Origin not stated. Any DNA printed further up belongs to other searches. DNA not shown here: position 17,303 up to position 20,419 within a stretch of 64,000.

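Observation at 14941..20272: Operon of fibre-like protein, two lipoproteins and a 939-aa T9SS cargo that recurs as an inverted, deeply diverged paralogous operon 20 kb away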

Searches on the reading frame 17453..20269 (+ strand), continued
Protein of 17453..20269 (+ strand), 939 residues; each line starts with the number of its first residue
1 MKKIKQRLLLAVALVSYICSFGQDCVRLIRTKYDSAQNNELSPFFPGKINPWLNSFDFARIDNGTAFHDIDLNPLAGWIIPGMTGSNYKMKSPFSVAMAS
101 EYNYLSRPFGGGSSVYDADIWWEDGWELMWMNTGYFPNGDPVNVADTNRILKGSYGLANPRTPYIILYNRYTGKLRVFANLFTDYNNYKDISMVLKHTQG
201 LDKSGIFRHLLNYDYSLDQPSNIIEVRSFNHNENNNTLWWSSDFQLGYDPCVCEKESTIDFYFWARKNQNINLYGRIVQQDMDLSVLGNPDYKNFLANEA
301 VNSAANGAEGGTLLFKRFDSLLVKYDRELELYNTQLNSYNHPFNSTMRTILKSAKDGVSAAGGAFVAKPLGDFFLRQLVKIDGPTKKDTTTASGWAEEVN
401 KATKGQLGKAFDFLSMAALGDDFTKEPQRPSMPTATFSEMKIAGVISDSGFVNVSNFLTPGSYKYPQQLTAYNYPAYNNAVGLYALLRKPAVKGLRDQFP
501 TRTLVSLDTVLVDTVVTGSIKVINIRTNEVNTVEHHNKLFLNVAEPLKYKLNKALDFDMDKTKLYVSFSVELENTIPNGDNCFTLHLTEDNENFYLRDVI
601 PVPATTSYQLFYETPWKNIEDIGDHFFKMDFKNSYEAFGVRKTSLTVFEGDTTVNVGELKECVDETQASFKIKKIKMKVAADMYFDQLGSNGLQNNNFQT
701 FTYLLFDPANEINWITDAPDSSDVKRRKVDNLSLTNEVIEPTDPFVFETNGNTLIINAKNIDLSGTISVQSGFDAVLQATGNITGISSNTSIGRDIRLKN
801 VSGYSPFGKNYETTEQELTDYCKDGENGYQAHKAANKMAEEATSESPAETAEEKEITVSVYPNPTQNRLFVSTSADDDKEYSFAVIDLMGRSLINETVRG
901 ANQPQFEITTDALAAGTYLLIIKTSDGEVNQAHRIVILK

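Call 26: fold_search(model_id=the predicted structure, library=pdb)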
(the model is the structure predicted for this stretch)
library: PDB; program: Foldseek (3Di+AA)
matches with E <= 10: 948; with E <= 0.001: 6
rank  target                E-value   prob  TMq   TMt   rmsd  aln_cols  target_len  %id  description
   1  4p1y_E                4.4e-05  0.87  0.07  0.19  30.9       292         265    8  Crystal structure of staphylococcal gamma-hemolysin prepore (released 2014-10-01)
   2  4p1x_G                6.8e-05  0.85  0.07  0.19  30.5       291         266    7  Crystal structure of staphylococcal LUK prepore (released 2014-10-01)
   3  4p1x_C                1.0e-04  0.90  0.07  0.21  31.1       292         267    8  Crystal structure of staphylococcal LUK prepore (released 2014-10-01)
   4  7ptp_A                2.8e-04  0.72  0.08  0.11  42.8       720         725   11  In-situ structure of pentameric S-layer protein (released 2021-12-15)
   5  4tw1_B                5.6e-04  0.21  0.05  0.11  32.4       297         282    8  Crystal structure of the octameric pore complex of the Staphylococcus aureus Bi-component Toxin LukGH (released 2014-11-12)
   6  4tw1_P                6.9e-04  0.14  0.05  0.10  31.2       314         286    9  Crystal structure of the octameric pore complex of the Staphylococcus aureus Bi-component Toxin LukGH (released 2014-11-12)
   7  4g5a_A                1.0e-03  1.00  0.08  0.69   1.7        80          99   14  Crystal structure of a putative member of duf 3244 protein family (BT_1867) from Bacteroides thetaiotaomicron VPI-5482 (released 2012-09-19)
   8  4tw1_A                1.9e-03  0.33  0.06  0.17  32.5       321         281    7  Crystal structure of the octameric pore complex of the Staphylococcus aureus Bi-component Toxin LukGH (released 2014-11-12)
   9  2lkf                  2.1e-03  0.54  0.08  0.19  31.9       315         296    8  LEUKOCIDIN F (HLGB) FROM STAPHYLOCOCCUS AUREUS (released 1999-07-28)
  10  4tw1_F                3.1e-03  0.20  0.06  0.13  29.6       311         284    9  Crystal structure of the octameric pore complex of the Staphylococcus aureus Bi-component Toxin LukGH (released 2014-11-12)
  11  4i0n                  5.1e-03  0.57  0.07  0.20  30.6       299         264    6  Pore forming protein (released 2013-03-20)
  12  9npf_C                6.0e-03  0.28  0.08  0.10  32.3       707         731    8  Crystal structure of the inactive conformation of a glycoside hydrolase (CapGH2b) from the GH2 family in the space gro (released 2025-11-12)
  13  8u01                  6.7e-03  0.30  0.08  0.08  32.8       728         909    6  Crystal Structure of the Glycoside Hydrolase Family 2 TIM Barrel-domain Containing Protein from Phocaeicola plebeius (released 2023-09-27)
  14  6h04_F                6.7e-03  0.04  0.04  0.06  48.0       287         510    9  Closed conformation of the Membrane Attack Complex (released 2018-12-19)
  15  7jrm                  7.0e-03  0.21  0.07  0.14  43.7       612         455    8  The structure of CBM51-2 and INT domains from Clostridium perfringens ZmpB (released 2021-02-03)
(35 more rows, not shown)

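Call 27: search_solved_structures(query=A1, max_evalue=10)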
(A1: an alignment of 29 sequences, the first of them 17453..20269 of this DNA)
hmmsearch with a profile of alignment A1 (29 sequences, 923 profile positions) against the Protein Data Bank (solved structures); distinct sequences matched with E-value up to 10: 10.
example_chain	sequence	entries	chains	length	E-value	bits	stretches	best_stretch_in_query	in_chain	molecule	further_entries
8glk_D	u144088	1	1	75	2.1e-09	39.4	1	844-921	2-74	Endonuclease I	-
5jvk_A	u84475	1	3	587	1.2e-08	36.9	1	842-922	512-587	Uncharacterized protein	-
8glj_D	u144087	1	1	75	4.9e-08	34.9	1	844-922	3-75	Por secretion system C-terminal sorting domain-containing protein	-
7pzj_A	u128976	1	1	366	2e-06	29.5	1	840-918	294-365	Lipase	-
8qb1_A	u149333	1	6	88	2.7e-06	29.1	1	844-921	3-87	Mirolase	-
5hfs_A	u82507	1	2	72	0.012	17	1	864-921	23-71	Gingipain R2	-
7pq4_A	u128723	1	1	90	0.02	16.3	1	864-921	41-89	Arginine-specific cysteine proteinase (Arg-gingipain)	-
5ag9_A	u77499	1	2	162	0.068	14.6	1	864-921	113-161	Gingipain R2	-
5ag8_A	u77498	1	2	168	0.069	14.5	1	864-921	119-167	GINGIPAIN R2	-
5mv9_A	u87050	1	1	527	0.25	12.7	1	95-129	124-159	Unconventional myosin-VIIa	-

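Call 28: search_protein_families(library=pfam, alignment_id=A1, max_evalue=0.1)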
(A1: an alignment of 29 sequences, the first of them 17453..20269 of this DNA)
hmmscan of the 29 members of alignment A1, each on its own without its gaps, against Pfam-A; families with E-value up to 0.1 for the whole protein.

A. member 1, window:17453-20269:+ (939 aa): 2 families
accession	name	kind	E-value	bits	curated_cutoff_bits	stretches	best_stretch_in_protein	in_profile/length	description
PF18962.6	Por_Secre_tail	-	7.7e-10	39.4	27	1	860-930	1-70/75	Secretion system C-terminal sorting domain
PF12930.12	DUF3836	-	0.028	14.8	25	1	202-272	51-117/127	Family of unknown function (DUF3836)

B. families by the number of members that match (of 29 scanned): 12 families
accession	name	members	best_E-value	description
PF18962.6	Por_Secre_tail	28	5.5e-16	Secretion system C-terminal sorting domain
PF11589.14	DUF3244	6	0.00025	Domain of unknown function (DUF3244)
PF05064.18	Nsp1_C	1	0.00079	Nsp1-like C-terminal region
PF23623.1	GBD_IRG7_N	1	0.0019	IRG7 N-terminal galactose binding domain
PF17210.9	SdrD_B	1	0.0024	SdrD B-like domain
PF12930.12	DUF3836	1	0.028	Family of unknown function (DUF3836)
PF05370.16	DUF749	1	0.04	Domain of unknown function (DUF749)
PF02015.22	Glyco_hydro_45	1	0.048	Glycosyl hydrolase family 45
PF12059.13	DUF3540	1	0.06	Protein of unknown function (DUF3540)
PF22898.2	NOMO1-like_1st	1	0.067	BOS complex subunit NOMO1-like, first beta sandwich domain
PF09185.15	DUF1948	1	0.071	Domain of unknown function (DUF1948)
PF00439.30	Bromodomain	1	0.098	Bromodomain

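Call 30: search_protein_families(library=phrogs, proteins=[window:17453-20269:+], max_evalue=0.1)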
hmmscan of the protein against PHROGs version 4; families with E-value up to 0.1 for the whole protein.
window:17453-20269:+ (939 aa): 0 families

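Call 31: search_protein_families(library=padloc, proteins=[window:17453-20269:+], max_evalue=0.1)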
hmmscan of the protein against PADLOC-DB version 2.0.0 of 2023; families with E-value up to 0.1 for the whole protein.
window:17453-20269:+ (939 aa): 0 families

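Call 67: search_protein_families(library=pfam, proteins=[L001:10961-11620:+, L001:11642-12142:+, L001:12177-13637:+, L038:10404-10859:+, L018:5297-7396:+, L041:10701-11150:+, L023:13476-15017:+], max_evalue=0.01)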
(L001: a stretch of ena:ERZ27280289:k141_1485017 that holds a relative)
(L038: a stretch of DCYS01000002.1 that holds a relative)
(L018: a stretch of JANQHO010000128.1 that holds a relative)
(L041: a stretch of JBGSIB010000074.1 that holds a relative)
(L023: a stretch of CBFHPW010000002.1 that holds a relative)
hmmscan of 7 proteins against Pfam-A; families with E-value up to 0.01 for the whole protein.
L001:10961-11620:+ (220 aa): 0 families

L001:11642-12142:+ (167 aa): 0 families

L001:12177-13637:+ (487 aa): 0 families

L038:10404-10859:+ (152 aa): 0 families

L018:5297-7396:+ (700 aa): 7 families
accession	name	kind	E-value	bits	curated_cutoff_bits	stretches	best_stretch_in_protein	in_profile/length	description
PF00009.33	GTP_EFTU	-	1.3e-62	211.2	26.5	1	9-285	3-188/188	Elongation factor Tu GTP binding domain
PF03764.24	EFG_IV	-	2.3e-41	140.8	24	1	482-602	1-121/121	Elongation factor G, domain IV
PF14492.12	EFG_III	-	6.5e-33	113.1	27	1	407-479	1-73/75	Elongation Factor G, domain III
PF00679.30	EFG_C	-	6e-29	100.4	27.9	1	604-690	1-88/89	Elongation factor G C-terminus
PF03144.31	GTP_EFTU_D2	-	1.9e-17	63.9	30.3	1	327-394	1-73/73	Elongation factor Tu domain 2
PF22042.2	EF-G_D2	-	1.9e-16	60.4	27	1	312-395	1-83/84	Elongation factor G domain 2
PF16658.11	RF3_C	-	2.3e-06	27.9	40.1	1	416-498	15-97/132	Class II release factor RF3, C-terminal domain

L041:10701-11150:+ (150 aa): 0 families

L023:13476-15017:+ (514 aa): 4 families
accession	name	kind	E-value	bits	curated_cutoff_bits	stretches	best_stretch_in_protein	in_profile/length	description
PF02518.31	HATPase_c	-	1.9e-20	73.8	26.4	1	413-513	7-108/111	Histidine kinase-, DNA gyrase B-, and HSP90-like ATPase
PF14501.12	HATPase_c_5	-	1.2e-05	25.5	22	1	415-495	9-86/102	GHKL domain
PF00512.31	HisKA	-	3.5e-05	24.2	26.9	1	312-364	6-64/66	His Kinase A (phospho-acceptor) domain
PF13589.12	HATPase_c_3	-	0.0029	18.1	25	1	412-473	3-62/137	Histidine kinase-, DNA gyrase B-, and HSP90-like ATPase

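Call 68: search_protein_representatives(alignment_id=A3)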
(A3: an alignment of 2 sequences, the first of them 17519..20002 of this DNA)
Query: 2 sequences, 905 profile positions. Proteins with E-value up to 0.001 (for the whole library): 1150; up to 1e-10: 738; up to 1e-30: 243. The best 150 are listed.
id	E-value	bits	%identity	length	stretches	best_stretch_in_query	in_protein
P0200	0.0e+00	1296.5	-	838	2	7-635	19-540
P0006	3.4e-242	822.8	-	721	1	1-749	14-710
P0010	6.9e-196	669.6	-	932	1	1-893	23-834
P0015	2.6e-145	502.2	-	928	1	1-886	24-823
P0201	1.0e-120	420.9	-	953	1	3-893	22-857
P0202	2.7e-101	356.6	-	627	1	1-658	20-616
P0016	3.0e-101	356.4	-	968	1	3-904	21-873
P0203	2.3e-94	333.6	-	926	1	3-897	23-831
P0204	4.2e-91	322.9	-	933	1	3-885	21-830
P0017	1.0e-90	321.6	-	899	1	2-894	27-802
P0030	1.7e-83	297.7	-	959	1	2-886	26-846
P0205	7.6e-83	295.5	-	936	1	1-826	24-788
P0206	1.4e-81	291.4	-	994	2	3-594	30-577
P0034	1.2e-80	288.2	-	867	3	2-523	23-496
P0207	9.2e-80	285.3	-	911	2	14-646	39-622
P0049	2.8e-67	244.0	-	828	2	72-630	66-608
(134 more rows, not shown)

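Call 71: fold_search(model_id=the predicted structure, library=viral)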
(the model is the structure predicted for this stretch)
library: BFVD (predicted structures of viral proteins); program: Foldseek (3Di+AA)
matches with E <= 10: 920; with E <= 0.001: 13
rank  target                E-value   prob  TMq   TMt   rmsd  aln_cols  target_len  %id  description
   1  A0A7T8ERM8            3.7e-05  1.00  0.09  0.32  26.8       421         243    7  (no name in the UniProt tables at hand)
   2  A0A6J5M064            3.9e-05  0.99  0.08  0.11  29.8       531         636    9  Secretion system C-terminal sorting domain [uncultured Caudovirales phage]
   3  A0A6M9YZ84            6.7e-05  0.38  0.07  0.05  38.5       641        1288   11  (no name in the UniProt tables at hand)
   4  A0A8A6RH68            1.0e-04  0.89  0.07  0.23  27.5       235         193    8  Uncharacterized protein [Hymenopteran tombus-related virus]
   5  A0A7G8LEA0            1.2e-04  0.77  0.08  0.12  57.1       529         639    8  (no name in the UniProt tables at hand)
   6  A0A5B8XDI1            1.8e-04  0.98  0.09  0.24  21.0       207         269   12  Uncharacterized protein [Mortimer virus]
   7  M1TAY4                1.9e-04  0.33  0.06  0.09  42.8       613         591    8  (no name in the UniProt tables at hand)
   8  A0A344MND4            3.9e-04  0.28  0.06  0.08  36.9       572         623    7  Structural polyprotein (Fragment) [Chikungunya virus]
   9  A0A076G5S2            4.6e-04  0.33  0.06  0.07  35.5       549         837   10  Bacterial Ig domain-containing protein [Listeria phage LMTA-34]
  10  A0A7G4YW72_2          6.8e-04  0.13  0.06  0.07  43.3       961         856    8  (no name in the UniProt tables at hand)
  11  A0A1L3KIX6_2          7.9e-04  0.14  0.06  0.06  45.2       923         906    8  Putative structural polyprotein [Beihai Nido-like virus 1]
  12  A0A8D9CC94            9.3e-04  1.00  0.08  0.58   2.7        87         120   20  Putative transport protein [uncultured marine phage]
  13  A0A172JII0            9.9e-04  0.14  0.08  0.09  39.3      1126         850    7  Uncharacterized protein [Bacillus phage AR9]
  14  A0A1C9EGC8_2          1.3e-03  0.21  0.07  0.09  36.1       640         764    9  Uncharacterized protein [Acidianus two-tailed phage variant 1]
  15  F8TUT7                3.1e-03  0.94  0.08  0.11  27.7       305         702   11  (no name in the UniProt tables at hand)
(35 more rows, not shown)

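Call 85: find_related_loci(query=A1, collection=viral_contigs, flank=8000)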
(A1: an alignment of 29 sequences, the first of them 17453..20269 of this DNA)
Query A1 (939 aa) in viral_contigs; peptide patterns used: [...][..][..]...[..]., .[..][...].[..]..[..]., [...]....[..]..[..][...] (x = any residue, [..] = any of these).
70 stretches matched a pattern, but none encodes a relative of the query by tblastn (E <= 1e-3).

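Call 107: list_cluster_members(proteins=[L096:7386-9821:+, L097:7602-10289:+, window:17453-20269:+, window:40689-43202:-])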
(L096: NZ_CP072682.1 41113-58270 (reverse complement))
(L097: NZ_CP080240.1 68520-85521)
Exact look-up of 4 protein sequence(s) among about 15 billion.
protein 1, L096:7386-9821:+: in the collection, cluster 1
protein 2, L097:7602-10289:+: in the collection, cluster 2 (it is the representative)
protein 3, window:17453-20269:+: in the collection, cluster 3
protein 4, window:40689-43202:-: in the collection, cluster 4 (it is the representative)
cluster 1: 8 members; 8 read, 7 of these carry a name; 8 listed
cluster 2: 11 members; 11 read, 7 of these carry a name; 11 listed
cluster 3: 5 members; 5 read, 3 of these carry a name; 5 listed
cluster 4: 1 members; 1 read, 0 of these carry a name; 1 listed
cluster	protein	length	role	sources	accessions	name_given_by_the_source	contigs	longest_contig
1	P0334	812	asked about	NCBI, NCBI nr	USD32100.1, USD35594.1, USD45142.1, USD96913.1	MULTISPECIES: hypothetical protein [Vibrio]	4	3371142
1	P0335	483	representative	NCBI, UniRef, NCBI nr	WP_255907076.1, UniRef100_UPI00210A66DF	hypothetical protein [Vibrio coralliilyticus] | hypothetical protein n=1 Tax=Vibrio coralliilyticus TaxID=190893 RepID=UPI00210A66DF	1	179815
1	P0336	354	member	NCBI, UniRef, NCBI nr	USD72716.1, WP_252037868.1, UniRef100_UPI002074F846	hypothetical protein [Vibrio sp. SCSIO 43139] | hypothetical protein n=1 Tax=Vibrio sp. SCSIO 43139 TaxID=2819102 RepID=UPI002074F846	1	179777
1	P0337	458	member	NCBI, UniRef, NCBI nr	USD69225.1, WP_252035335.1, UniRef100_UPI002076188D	hypothetical protein [Vibrio sp. SCSIO 43139] | hypothetical protein n=2 Tax=Vibrionaceae TaxID=641 RepID=UPI002076188D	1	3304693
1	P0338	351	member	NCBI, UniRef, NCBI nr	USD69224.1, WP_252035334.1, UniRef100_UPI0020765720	hypothetical protein [Vibrio sp. SCSIO 43139] | hypothetical protein n=1 Tax=Vibrio sp. SCSIO 43139 TaxID=2819102 RepID=UPI0020765720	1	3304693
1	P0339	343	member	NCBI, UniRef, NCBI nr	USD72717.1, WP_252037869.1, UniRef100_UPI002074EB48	hypothetical protein [Vibrio sp. SCSIO 43139] | hypothetical protein n=1 Tax=Vibrio sp. SCSIO 43139 TaxID=2819102 RepID=UPI002074EB48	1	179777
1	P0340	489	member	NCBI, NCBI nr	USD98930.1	hypothetical protein CTT30_22880 (plasmid) [Vibrio coralliilyticus] | hypothetical protein CTT30_22880 [Vibrio coralliilyticus]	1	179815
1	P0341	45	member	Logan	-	-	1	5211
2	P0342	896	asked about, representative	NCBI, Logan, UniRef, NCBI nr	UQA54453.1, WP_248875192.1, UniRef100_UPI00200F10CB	hypothetical protein [Vibrio sp. ED002] | hypothetical protein n=1 Tax=Vibrio sp. ED002 TaxID=2785123 RepID=UPI00200F10CB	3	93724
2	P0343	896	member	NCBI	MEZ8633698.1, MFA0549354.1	hypothetical protein AB4538_00675 [Vibrio lentus]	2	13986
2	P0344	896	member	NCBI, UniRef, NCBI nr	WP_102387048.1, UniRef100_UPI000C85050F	hypothetical protein [Vibrio sp. 10N.222.52.B12] | hypothetical protein n=1 Tax=Vibrio sp. 10N.222.52.B12 TaxID=1880840 RepID=UPI000C85050F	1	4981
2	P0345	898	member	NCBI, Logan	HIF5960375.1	TPA: hypothetical protein ACX3FR_003903 [Vibrio parahaemolyticus]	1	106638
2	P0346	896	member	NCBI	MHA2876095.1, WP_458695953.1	hypothetical protein ACXZ7R_06985 [Vibrio campbellii]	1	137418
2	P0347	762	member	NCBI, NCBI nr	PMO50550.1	hypothetical protein BCT11_25940 [Vibrio sp. 10N.222.52.B12]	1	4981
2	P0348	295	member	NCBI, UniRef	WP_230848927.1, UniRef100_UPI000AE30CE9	hypothetical protein, partial [Vibrio campbellii] | hypothetical protein n=1 Tax=Vibrio campbellii TaxID=680 RepID=UPI000AE30CE9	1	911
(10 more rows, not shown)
